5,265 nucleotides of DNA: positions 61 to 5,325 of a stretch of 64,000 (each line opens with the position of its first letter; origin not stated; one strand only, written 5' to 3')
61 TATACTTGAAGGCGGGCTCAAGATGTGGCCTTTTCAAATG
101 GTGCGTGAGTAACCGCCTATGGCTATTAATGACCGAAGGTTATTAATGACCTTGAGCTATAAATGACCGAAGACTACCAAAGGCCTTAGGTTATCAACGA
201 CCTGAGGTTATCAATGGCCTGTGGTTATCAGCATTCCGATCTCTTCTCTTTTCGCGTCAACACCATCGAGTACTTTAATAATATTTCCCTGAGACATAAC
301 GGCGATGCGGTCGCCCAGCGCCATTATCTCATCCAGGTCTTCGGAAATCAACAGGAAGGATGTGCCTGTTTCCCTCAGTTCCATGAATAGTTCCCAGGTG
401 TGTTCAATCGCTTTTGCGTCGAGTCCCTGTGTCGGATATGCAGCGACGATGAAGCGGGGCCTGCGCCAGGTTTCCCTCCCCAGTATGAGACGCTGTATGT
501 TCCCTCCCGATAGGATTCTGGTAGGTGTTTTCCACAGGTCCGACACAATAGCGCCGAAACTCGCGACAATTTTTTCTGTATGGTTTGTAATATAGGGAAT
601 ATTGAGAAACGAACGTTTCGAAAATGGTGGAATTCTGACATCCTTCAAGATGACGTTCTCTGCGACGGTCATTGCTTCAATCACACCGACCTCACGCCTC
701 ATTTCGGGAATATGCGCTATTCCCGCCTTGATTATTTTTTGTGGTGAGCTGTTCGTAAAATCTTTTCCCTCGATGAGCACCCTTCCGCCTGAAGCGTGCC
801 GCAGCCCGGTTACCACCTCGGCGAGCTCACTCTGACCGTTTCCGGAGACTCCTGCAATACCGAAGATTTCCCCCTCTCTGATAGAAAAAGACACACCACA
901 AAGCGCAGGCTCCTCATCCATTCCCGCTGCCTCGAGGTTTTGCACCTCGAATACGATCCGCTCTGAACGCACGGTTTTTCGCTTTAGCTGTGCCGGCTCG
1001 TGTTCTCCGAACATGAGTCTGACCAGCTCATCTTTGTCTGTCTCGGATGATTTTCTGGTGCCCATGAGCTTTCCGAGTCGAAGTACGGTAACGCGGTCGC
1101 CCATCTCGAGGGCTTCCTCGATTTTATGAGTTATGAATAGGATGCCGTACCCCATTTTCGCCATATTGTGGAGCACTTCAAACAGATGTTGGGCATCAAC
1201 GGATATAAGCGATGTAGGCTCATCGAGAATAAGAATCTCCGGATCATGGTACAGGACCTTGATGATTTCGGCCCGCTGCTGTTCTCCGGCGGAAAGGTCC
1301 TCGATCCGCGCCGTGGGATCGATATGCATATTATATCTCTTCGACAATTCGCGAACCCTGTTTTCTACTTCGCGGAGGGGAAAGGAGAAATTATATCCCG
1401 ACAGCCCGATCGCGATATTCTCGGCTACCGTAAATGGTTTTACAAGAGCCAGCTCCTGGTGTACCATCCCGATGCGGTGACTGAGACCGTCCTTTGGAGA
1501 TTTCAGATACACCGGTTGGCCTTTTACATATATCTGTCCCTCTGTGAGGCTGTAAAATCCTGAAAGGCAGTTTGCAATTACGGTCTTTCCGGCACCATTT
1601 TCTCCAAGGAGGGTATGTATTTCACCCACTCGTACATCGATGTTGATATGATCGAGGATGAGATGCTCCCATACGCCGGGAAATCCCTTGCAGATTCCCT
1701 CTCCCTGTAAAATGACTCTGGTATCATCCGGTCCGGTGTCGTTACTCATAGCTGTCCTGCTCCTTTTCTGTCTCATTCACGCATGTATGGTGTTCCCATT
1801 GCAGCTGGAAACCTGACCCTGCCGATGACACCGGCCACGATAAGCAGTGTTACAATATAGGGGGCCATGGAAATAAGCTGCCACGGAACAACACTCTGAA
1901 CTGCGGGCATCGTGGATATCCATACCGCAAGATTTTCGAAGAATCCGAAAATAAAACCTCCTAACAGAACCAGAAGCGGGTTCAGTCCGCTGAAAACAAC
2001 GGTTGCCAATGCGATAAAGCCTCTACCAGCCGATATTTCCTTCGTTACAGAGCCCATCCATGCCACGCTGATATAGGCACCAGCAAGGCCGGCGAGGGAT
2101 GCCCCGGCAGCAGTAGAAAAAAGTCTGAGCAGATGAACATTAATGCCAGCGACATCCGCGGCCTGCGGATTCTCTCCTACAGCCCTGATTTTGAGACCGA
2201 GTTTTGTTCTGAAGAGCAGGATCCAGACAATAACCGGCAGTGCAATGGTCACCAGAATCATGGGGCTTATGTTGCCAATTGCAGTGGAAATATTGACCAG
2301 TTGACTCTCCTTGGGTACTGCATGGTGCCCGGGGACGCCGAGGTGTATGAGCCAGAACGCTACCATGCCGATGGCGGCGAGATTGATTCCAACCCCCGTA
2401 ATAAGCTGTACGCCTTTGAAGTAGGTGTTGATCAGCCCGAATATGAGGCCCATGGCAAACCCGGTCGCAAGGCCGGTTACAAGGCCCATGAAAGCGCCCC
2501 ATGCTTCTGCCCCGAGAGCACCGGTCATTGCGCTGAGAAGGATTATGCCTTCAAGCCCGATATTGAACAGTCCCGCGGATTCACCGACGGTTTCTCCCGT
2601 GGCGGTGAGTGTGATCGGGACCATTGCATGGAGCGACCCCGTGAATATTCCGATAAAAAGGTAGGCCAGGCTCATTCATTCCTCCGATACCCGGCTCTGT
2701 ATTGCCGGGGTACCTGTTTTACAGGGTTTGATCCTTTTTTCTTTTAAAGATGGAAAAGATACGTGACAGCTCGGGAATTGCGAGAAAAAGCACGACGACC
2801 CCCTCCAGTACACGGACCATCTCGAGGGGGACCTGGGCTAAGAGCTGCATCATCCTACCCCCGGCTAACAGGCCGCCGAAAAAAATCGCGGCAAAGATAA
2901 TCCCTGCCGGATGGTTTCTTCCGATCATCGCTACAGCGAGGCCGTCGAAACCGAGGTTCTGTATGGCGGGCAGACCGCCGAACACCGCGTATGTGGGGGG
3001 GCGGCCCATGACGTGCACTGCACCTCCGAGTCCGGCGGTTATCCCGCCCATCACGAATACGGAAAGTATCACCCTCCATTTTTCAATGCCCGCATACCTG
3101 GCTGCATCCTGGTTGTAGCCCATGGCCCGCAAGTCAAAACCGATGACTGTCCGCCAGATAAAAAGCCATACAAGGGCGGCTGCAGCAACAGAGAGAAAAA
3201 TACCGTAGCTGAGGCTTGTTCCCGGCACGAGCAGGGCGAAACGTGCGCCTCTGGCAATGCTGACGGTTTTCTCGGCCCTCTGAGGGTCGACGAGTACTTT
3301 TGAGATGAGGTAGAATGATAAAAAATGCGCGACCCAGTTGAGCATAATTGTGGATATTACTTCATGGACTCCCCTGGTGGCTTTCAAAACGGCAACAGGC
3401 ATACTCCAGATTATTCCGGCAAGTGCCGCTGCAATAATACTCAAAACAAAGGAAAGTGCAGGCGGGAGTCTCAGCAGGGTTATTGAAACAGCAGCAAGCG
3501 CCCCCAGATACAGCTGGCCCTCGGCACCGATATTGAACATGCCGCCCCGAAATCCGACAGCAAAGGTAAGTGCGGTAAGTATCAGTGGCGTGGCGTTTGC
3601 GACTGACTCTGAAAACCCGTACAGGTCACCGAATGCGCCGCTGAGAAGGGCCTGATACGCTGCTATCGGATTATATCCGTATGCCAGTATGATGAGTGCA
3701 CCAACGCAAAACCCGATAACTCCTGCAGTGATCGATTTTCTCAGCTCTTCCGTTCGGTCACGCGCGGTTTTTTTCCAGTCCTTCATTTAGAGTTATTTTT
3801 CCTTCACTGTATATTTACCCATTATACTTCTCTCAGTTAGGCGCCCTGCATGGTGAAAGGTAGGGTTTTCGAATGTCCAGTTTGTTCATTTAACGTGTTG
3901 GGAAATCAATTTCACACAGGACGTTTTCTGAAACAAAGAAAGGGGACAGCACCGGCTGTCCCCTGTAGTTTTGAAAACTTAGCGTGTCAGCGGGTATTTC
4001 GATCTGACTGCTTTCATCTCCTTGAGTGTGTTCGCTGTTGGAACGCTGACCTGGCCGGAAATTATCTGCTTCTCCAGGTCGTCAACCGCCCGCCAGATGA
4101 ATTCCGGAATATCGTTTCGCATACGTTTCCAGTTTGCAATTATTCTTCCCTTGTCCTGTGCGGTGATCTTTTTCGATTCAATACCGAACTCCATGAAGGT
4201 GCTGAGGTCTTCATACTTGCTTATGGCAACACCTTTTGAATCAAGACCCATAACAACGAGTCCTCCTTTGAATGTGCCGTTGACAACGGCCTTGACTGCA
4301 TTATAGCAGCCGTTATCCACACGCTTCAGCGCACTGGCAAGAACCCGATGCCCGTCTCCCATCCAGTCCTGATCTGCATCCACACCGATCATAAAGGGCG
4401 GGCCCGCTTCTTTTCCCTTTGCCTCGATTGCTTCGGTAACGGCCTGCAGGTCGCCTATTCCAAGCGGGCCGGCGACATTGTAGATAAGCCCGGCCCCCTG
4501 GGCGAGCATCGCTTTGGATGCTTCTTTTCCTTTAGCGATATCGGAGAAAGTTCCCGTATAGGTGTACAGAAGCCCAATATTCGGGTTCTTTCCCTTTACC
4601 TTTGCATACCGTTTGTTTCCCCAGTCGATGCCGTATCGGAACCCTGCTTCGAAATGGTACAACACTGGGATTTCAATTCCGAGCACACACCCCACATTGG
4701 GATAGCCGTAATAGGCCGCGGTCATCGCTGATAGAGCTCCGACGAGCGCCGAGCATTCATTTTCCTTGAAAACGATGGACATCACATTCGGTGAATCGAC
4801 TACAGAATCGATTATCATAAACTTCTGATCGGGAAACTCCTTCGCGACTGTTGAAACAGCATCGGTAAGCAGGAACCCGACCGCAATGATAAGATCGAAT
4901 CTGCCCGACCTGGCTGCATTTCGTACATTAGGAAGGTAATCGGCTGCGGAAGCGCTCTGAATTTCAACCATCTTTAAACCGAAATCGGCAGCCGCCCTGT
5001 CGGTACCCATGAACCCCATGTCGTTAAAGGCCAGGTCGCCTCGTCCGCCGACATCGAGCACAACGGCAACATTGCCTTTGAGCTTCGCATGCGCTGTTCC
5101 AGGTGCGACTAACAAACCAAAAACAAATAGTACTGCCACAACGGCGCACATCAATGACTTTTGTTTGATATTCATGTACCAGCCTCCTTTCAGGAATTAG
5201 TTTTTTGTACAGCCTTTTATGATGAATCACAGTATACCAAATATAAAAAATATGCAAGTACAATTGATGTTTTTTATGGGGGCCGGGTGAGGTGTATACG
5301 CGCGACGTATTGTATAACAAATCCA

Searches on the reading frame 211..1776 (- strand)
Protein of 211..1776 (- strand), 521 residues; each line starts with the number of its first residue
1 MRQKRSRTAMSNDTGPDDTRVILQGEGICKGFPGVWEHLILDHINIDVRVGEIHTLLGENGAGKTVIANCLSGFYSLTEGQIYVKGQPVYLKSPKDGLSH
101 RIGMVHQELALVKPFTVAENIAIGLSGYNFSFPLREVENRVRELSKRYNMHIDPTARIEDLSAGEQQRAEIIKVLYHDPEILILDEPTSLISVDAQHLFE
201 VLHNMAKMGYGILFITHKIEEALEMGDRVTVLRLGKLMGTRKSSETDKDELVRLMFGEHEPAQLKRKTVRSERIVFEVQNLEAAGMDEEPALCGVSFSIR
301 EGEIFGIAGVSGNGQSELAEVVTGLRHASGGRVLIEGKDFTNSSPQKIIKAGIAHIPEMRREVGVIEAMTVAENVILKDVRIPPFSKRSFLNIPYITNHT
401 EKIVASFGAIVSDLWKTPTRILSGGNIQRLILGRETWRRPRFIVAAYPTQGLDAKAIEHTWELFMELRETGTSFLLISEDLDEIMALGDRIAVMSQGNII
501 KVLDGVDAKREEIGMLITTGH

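Call 67: search_protein_families(library=pfam, proteins=[window:211-1776:-], max_evalue=0.00001)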
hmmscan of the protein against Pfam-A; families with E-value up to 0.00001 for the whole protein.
window:211-1776:- (521 aa): 1 family
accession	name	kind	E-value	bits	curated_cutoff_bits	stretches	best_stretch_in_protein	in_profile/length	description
PF00005.33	ABC_tran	-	1.5e-46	158.8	25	2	41-189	1-137/137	ABC transporter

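Call 81: find_encoding_contigs(protein=window:211-1776:-, flank=10000, max_places=3)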
Protein window:211-1776:- (521 aa): no gene with exactly this product is on record in the collection.

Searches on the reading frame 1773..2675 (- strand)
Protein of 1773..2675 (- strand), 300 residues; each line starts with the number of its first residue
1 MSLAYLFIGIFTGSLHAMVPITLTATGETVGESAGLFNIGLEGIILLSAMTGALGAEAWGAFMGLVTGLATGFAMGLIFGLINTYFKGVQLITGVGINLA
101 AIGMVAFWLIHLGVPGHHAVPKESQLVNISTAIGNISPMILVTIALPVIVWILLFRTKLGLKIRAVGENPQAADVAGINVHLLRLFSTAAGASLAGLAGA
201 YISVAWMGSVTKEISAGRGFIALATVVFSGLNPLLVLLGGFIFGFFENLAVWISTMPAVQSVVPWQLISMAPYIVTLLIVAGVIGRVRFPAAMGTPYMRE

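Call 67: search_protein_families(library=pfam, proteins=[window:1773-2675:-], max_evalue=0.00001)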
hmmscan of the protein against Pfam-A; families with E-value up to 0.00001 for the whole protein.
window:1773-2675:- (300 aa): 1 family
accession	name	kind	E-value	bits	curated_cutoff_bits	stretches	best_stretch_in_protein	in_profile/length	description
PF02653.21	BPD_transp_2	-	8e-35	120.7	26.8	1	14-265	5-262/269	Branched-chain amino acid transport system / permease component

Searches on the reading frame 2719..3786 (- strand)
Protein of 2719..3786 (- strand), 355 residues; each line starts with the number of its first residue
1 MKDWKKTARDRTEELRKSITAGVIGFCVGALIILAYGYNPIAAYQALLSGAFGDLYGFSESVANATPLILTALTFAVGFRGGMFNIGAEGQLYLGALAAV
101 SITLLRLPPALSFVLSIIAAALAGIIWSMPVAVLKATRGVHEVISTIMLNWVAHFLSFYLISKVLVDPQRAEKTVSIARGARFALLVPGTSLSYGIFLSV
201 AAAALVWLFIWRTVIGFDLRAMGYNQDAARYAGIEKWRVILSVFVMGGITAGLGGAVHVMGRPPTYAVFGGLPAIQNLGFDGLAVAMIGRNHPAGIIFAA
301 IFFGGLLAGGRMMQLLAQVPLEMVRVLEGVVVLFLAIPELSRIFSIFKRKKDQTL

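Call 67: search_protein_families(library=pfam, proteins=[window:2719-3786:-], max_evalue=0.00001)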
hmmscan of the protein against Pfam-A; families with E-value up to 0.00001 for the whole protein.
window:2719-3786:- (355 aa): 1 family
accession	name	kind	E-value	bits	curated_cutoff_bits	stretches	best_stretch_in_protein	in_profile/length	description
PF02653.21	BPD_transp_2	-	9e-38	130.4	26.8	1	61-335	5-268/269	Branched-chain amino acid transport system / permease component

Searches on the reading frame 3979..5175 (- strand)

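Call 67: search_protein_families(library=pfam, proteins=[window:3979-5175:-], max_evalue=0.00001)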
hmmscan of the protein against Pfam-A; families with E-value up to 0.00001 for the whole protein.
window:3979-5175:- (398 aa): 1 family
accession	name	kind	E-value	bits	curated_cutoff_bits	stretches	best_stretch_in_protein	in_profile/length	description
PF02608.20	Bmp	-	3.3e-46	158.1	24.1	1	36-326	3-273/301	ABC transporter substrate-binding protein PnrA-like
